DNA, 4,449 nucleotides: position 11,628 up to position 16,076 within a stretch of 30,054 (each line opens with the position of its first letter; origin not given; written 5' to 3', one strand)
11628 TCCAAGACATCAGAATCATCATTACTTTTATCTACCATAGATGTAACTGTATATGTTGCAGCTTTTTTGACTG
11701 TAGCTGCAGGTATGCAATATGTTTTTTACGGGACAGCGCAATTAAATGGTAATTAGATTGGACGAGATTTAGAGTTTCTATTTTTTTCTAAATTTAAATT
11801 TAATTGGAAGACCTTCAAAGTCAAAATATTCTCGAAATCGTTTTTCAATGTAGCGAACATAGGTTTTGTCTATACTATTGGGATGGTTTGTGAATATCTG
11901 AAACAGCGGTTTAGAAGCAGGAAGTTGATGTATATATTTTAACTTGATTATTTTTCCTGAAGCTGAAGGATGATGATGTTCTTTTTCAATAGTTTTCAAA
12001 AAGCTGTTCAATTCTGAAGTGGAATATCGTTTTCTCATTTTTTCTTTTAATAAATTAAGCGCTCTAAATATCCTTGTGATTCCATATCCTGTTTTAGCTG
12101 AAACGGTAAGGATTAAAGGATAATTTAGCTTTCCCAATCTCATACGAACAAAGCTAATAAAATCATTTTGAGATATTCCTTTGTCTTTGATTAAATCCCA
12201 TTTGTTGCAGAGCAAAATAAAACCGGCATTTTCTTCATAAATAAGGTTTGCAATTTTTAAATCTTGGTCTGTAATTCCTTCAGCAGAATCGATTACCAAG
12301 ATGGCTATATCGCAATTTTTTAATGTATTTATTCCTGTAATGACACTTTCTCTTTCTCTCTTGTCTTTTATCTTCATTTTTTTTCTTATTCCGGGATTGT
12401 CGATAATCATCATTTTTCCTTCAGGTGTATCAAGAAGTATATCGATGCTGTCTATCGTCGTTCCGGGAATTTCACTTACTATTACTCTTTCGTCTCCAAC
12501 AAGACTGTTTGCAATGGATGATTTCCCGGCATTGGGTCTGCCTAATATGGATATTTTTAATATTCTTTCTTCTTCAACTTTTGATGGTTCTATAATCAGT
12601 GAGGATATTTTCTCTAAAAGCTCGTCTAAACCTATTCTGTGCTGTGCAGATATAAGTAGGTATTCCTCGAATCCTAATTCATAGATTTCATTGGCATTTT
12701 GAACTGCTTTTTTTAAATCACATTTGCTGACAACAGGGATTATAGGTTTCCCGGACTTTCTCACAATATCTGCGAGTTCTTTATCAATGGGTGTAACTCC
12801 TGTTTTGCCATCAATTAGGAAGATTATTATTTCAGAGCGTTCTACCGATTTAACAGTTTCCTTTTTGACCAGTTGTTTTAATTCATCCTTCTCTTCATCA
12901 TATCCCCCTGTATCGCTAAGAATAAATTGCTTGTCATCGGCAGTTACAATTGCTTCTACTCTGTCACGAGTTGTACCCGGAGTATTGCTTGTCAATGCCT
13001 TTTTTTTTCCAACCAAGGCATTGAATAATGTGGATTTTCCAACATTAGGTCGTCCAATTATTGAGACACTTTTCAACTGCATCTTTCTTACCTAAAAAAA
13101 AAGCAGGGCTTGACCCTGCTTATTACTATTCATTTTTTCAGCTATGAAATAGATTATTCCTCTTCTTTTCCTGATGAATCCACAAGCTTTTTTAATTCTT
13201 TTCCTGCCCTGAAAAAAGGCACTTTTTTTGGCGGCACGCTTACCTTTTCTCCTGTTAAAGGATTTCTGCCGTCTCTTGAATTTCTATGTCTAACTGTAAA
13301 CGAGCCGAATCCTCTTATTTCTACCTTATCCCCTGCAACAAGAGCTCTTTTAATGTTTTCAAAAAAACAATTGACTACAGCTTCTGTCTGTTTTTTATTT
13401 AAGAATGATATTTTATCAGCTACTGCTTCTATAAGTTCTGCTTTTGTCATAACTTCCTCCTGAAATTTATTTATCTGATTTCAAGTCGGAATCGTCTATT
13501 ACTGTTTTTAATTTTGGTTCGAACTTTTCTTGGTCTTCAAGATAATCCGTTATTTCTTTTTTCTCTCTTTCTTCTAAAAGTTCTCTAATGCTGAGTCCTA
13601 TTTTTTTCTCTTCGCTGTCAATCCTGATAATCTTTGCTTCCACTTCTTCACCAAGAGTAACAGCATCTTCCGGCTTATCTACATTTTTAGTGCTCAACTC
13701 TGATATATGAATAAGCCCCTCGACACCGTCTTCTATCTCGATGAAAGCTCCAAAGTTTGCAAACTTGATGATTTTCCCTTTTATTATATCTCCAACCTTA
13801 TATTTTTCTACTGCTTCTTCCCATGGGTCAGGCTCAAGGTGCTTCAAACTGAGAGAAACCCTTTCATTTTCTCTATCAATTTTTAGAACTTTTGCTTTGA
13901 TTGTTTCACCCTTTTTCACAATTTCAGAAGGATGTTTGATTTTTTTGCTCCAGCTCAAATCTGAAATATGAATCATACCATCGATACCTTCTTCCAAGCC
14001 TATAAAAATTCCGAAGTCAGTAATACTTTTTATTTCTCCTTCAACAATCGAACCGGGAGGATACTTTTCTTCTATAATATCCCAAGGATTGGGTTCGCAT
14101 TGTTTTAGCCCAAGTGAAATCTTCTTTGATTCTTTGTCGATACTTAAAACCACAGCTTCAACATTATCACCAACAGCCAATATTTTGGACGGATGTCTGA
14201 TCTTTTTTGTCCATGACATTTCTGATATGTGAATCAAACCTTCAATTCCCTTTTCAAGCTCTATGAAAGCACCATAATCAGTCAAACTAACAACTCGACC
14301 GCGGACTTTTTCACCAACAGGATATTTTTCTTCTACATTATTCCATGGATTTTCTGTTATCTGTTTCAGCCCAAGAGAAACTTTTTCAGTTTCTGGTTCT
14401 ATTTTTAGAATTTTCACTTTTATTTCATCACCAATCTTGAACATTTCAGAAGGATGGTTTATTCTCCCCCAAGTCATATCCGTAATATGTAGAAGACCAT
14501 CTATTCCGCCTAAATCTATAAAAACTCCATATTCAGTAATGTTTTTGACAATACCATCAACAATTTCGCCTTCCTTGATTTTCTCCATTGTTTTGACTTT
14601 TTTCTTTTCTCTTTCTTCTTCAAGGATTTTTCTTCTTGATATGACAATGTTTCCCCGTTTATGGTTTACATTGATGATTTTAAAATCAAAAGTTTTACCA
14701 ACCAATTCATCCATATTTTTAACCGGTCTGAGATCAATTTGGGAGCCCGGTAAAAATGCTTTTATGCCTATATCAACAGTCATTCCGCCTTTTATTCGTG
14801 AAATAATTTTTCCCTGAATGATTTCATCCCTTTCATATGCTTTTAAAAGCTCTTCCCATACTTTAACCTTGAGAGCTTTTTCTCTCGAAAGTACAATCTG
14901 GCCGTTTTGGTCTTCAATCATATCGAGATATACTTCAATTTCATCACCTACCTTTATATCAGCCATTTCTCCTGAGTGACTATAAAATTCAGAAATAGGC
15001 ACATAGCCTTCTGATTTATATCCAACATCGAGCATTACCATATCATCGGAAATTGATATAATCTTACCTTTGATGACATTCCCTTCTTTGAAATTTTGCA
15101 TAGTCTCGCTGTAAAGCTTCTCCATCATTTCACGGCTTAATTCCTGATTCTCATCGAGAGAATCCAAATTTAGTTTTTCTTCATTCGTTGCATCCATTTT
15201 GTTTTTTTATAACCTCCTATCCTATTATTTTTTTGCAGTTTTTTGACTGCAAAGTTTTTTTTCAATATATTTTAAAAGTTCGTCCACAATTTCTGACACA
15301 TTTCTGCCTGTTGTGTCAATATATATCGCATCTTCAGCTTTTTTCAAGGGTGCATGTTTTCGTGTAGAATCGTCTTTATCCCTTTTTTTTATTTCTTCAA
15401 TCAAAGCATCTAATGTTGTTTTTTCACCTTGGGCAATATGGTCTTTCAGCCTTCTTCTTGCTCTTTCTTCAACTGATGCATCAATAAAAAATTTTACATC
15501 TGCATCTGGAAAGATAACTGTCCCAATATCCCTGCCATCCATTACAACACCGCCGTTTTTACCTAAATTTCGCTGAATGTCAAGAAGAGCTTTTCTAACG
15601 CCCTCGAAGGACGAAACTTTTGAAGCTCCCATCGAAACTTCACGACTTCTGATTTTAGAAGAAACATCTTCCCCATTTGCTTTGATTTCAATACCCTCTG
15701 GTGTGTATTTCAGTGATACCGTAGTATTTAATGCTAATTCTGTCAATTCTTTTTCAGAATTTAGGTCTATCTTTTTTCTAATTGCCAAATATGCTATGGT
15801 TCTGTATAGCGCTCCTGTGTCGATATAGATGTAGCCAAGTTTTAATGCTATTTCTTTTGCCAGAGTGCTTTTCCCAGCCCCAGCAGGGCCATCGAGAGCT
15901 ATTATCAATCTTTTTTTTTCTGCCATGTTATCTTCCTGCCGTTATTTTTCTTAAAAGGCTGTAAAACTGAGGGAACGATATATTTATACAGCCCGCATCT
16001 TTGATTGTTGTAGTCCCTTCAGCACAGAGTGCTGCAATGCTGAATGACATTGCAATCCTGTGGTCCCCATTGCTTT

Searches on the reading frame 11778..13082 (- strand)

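Call 75: search_protein_families(library=pfam, proteins=[window:11778-13082:-], max_evalue=0.00001)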
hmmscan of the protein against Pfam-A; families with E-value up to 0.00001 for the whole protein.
window:11778-13082:- (434 aa): 11 families
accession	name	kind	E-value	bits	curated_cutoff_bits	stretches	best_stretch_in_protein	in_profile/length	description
PF01926.29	MMR_HSR1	-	9.6e-55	184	21.9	2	6-120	2-113/113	50S ribosome-binding GTPase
PF02421.24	FeoB_N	-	1.7e-26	93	27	2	176-339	2-153/156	Ferrous iron transport protein B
PF14714.11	KH_dom-like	-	2.1e-25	89.2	27.3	1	352-432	1-81/81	KH-domain-like of EngA bacterial GTPase enzymes, C-terminal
PF00009.33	GTP_EFTU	-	9.3e-23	81.2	26.5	1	206-343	53-183/188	Elongation factor Tu GTP binding domain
PF00350.29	Dynamin_N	-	1.8e-11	44.8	27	0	177-208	1-32/168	Dynamin family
PF03193.22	RsgA_GTPase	-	3.9e-11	43.5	30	0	75-234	18-170/174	RsgA GTPase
PF00071.28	Ras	-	9.3e-09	35.5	21.6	0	8-163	4-160/162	Ras family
PF04548.22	AIG1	-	5.3e-08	32.9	27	0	176-281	2-107/212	AIG1 family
PF00025.27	Arf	-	3.1e-07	30.5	22.3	0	8-140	19-144/174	ADP-ribosylation factor family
PF10662.15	PduV-EutP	-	2e-06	28.1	21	0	5-160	3-142/143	Ethanolamine utilisation - propanediol utilisation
PF09439.16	SRPRB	-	5.4e-06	26.3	25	0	5-92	5-82/178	Signal recognition particle receptor beta subunit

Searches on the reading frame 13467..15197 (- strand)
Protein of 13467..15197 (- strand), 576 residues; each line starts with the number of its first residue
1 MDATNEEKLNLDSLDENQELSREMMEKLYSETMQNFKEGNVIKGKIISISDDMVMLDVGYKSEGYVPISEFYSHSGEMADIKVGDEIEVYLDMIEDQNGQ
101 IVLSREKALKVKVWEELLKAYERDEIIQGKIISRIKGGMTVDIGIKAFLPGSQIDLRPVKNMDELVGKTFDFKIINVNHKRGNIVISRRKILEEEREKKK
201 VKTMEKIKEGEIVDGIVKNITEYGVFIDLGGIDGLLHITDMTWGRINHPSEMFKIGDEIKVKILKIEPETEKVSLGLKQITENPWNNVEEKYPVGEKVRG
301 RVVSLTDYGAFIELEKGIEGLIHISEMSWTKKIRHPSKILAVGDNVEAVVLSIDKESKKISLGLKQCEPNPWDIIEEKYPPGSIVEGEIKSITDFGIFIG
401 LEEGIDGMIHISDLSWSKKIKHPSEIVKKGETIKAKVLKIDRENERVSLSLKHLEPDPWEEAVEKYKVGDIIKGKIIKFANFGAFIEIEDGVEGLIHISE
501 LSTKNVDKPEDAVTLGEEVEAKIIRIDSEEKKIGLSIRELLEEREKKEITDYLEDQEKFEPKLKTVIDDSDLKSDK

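Call 75: search_protein_families(library=pfam, proteins=[window:13467-15197:-], max_evalue=0.00001)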
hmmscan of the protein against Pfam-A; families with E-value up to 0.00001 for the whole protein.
window:13467-15197:- (576 aa): 6 families
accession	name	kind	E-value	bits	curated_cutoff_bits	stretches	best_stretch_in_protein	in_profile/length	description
PF00575.29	S1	-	1.6e-105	346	22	6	379-452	2-74/74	S1 RNA binding domain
PF23459.1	S1_RRP5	-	4e-32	111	27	2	295-362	4-70/72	RRP5 S1 domain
PF21710.3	Spt6_S1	-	5.5e-27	94.3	27.5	1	380-452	15-87/91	Spt6, S1/OB domain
PF13509.12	S1_2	-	2e-08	34.7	21.8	0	468-502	1-35/61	S1 domain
PF17092.11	PCB_OB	-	6.3e-08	33.8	27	0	288-346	25-93/111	Penicillin-binding protein OB-like domain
PF24685.1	OB_RRP5_4th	-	6.8e-08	32.9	31.5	0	467-525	7-70/92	RRP5 OB-fold domain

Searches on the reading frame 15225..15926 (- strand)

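Call 75: search_protein_families(library=pfam, proteins=[window:15225-15926:-], max_evalue=0.00001)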
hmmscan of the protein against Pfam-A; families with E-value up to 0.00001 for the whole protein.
window:15225-15926:- (233 aa): 5 families
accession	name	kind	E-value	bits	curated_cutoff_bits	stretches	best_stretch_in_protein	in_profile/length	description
PF02224.24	Cytidylate_kin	-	5.1e-78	262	26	1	9-222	1-210/211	Cytidylate kinase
PF13189.12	Cytidylate_kin2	-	5.6e-11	43.4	28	1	8-187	1-151/176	Cytidylate kinase-like family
PF13207.12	AAA_17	-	3.6e-07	31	27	0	13-47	2-39/136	AAA domain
PF01202.28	SKI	-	2.6e-06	28.1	22.1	0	16-59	2-45/159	Shikimate kinase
PF13238.12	AAA_18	-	8.8e-06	26.6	29.4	0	9-162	1-111/128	AAA domain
